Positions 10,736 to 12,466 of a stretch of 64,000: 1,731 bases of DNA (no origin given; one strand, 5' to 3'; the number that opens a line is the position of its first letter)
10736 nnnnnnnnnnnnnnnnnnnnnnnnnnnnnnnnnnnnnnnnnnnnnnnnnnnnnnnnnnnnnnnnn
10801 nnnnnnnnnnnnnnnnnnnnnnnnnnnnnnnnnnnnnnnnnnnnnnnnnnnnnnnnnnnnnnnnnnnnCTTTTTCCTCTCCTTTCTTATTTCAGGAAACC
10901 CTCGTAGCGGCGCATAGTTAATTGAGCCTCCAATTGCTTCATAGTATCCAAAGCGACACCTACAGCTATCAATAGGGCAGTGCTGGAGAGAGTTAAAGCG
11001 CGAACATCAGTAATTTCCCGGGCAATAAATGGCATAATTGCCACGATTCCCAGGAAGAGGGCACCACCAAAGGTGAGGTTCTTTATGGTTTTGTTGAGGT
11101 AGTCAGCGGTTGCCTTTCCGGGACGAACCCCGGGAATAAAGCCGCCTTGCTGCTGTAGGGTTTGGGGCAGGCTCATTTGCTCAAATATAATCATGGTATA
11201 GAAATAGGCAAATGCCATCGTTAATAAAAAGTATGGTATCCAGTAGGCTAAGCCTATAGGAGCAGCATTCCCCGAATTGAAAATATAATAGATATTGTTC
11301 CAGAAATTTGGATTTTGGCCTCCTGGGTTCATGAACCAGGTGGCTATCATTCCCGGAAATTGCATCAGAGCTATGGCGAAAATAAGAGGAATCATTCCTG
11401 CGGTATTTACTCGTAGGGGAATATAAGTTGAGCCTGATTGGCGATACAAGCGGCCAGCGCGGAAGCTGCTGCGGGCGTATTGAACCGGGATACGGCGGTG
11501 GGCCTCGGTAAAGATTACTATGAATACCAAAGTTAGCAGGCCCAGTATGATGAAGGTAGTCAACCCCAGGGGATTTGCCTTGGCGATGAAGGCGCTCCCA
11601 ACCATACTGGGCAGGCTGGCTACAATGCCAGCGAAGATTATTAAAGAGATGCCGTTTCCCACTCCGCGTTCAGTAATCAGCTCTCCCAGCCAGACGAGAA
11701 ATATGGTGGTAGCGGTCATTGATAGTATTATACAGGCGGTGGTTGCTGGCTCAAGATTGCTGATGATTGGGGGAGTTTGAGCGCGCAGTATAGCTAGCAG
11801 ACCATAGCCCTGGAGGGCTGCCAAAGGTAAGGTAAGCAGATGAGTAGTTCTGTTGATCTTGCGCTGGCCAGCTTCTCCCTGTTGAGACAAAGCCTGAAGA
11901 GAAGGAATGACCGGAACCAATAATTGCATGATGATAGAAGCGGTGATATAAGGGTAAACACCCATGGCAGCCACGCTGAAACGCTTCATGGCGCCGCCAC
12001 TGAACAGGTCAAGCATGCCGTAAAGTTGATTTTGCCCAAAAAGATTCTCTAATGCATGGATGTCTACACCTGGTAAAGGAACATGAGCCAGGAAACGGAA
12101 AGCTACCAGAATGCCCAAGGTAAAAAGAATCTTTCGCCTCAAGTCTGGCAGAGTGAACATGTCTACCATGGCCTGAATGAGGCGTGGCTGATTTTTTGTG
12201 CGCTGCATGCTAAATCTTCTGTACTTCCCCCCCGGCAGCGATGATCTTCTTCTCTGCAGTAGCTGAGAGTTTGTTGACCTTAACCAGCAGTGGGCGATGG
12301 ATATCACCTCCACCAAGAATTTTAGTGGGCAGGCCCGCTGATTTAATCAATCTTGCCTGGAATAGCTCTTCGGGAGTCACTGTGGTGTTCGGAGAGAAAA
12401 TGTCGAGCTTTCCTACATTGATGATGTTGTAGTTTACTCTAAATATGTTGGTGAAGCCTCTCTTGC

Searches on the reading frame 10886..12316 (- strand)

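Call 12: search_protein_families(library=ncbifam, proteins=[window:10886-12316:-], max_evalue=0.00001)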
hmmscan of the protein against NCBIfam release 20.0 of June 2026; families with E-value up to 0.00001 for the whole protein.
window:10886-12316:- (476 aa): 4 families
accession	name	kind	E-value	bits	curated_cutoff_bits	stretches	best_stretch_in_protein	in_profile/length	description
TIGR00967.1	3a0501s007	equivalog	3.1e-109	365.6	253.6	1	60-470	1-413/414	preprotein translocase subunit SecY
NF009082.0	PRK12417.1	equivalog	2.7e-44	151.5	353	1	59-475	12-402/406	accessory Sec system protein translocase subunit SecY2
TIGR02920.1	acc_sec_Y2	equivalog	4.1e-42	144.4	249.6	1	61-475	4-395/395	accessory Sec system protein translocase subunit SecY2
NF006341.0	PRK08568.1-5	equivalog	3.2e-13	49.7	300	1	57-252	24-212/464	preprotein translocase subunit SecY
